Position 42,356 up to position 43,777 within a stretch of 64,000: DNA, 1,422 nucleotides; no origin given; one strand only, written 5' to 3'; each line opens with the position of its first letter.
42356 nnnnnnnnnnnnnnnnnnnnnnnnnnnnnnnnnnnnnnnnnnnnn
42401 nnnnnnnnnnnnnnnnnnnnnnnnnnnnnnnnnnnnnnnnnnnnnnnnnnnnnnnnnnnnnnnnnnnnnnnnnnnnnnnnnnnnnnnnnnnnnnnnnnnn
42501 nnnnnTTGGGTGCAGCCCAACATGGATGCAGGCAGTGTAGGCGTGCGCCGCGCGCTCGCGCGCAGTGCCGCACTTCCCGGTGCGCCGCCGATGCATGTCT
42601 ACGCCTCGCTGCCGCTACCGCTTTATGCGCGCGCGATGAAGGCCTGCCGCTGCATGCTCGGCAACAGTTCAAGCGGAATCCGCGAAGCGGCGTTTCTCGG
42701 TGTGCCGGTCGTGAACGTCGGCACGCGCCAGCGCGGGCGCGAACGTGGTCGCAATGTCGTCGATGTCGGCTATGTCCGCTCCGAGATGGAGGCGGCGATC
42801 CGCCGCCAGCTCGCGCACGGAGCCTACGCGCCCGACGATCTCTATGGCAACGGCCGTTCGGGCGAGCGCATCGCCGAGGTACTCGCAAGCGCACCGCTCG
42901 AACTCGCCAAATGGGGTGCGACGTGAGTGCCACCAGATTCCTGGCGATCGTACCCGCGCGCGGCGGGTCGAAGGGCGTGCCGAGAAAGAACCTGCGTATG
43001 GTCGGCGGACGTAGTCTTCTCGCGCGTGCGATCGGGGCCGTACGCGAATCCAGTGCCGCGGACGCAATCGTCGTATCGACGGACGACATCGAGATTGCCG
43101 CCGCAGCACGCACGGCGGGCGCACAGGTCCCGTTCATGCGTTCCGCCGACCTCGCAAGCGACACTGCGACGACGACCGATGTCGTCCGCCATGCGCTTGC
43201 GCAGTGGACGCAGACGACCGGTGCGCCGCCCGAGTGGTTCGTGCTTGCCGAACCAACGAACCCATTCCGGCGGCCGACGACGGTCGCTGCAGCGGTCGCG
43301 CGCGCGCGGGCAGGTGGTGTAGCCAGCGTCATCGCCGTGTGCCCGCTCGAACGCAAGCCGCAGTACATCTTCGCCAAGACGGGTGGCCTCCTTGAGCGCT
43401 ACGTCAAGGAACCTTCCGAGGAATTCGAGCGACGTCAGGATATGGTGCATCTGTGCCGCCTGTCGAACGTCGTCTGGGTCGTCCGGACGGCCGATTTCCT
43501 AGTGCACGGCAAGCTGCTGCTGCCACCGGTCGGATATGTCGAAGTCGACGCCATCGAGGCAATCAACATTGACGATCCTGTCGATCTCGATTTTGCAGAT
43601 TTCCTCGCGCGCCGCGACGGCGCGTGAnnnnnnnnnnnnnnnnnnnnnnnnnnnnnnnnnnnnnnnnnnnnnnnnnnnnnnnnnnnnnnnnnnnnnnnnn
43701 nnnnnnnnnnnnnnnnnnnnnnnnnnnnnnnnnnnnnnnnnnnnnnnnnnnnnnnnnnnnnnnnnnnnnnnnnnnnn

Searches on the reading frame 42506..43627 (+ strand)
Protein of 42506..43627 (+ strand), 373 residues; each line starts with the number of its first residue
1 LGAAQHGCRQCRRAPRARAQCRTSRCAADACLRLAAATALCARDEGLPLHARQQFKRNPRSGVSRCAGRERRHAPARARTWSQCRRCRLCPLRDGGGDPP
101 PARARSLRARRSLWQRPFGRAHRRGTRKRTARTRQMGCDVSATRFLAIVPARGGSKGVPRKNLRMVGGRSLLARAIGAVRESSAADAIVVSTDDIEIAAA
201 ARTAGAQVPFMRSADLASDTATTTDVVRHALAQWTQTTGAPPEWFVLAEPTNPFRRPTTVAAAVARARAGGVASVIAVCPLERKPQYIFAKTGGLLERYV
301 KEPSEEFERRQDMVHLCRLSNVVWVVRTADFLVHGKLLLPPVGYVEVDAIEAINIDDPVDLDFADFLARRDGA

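Call 5: search_protein_families(library=pfam, proteins=[window:42506-43627:+], max_evalue=0.01)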
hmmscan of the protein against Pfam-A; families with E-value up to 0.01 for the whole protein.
window:42506-43627:+ (373 aa): 2 families
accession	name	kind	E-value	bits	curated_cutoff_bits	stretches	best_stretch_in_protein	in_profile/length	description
PF02348.25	CTP_transf_3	-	6.7e-20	72.3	22.6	1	147-267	2-114/217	Cytidylyltransferase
PF12804.13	NTP_transf_3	-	0.00023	21.8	27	1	160-285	15-129/160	MobA-like NTP transferase domain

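Call 6: search_protein_families(library=ncbifam, proteins=[window:42506-43627:+], max_evalue=0.01)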
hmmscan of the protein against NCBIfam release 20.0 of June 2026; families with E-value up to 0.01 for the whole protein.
window:42506-43627:+ (373 aa): 8 families
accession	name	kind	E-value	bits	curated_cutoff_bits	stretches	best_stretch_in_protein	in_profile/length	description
TIGR03584.1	PseF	equivalog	3e-32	112.1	205.7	1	146-367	1-219/222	pseudaminic acid cytidylyltransferase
NF003952.0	PRK05450.1-5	subfamily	1.4e-12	47.3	193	1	144-270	2-119/250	3-deoxy-manno-octulosonate cytidylyltransferase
NF003950.0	PRK05450.1-3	subfamily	2.5e-10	40.1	234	1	146-230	4-87/248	3-deoxy-manno-octulosonate cytidylyltransferase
NF009905.0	PRK13368.1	subfamily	7.5e-10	38.6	255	1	145-266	3-113/243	3-deoxy-manno-octulosonate cytidylyltransferase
TIGR00466.1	kdsB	equivalog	9.2e-08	31.8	155.2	1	145-229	3-85/241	3-deoxy-manno-octulosonate cytidylyltransferase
NF003948.0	PRK05450.1-1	equivalog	2.3e-06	27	281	1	143-220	4-79/248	3-deoxy-manno-octulosonate cytidylyltransferase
NF010938.0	PRK14358.1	equivalog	0.0016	17.1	500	1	160-302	26-161/481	bifunctional N-acetylglucosamine-1-phosphate uridyltransferase/glucosamine-1-phosphate acetyltransferase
TIGR00453.1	ispD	equivalog_domain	0.0019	17.7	181.3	1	148-278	3-128/219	2-C-methyl-D-erythritol 4-phosphate cytidylyltransferase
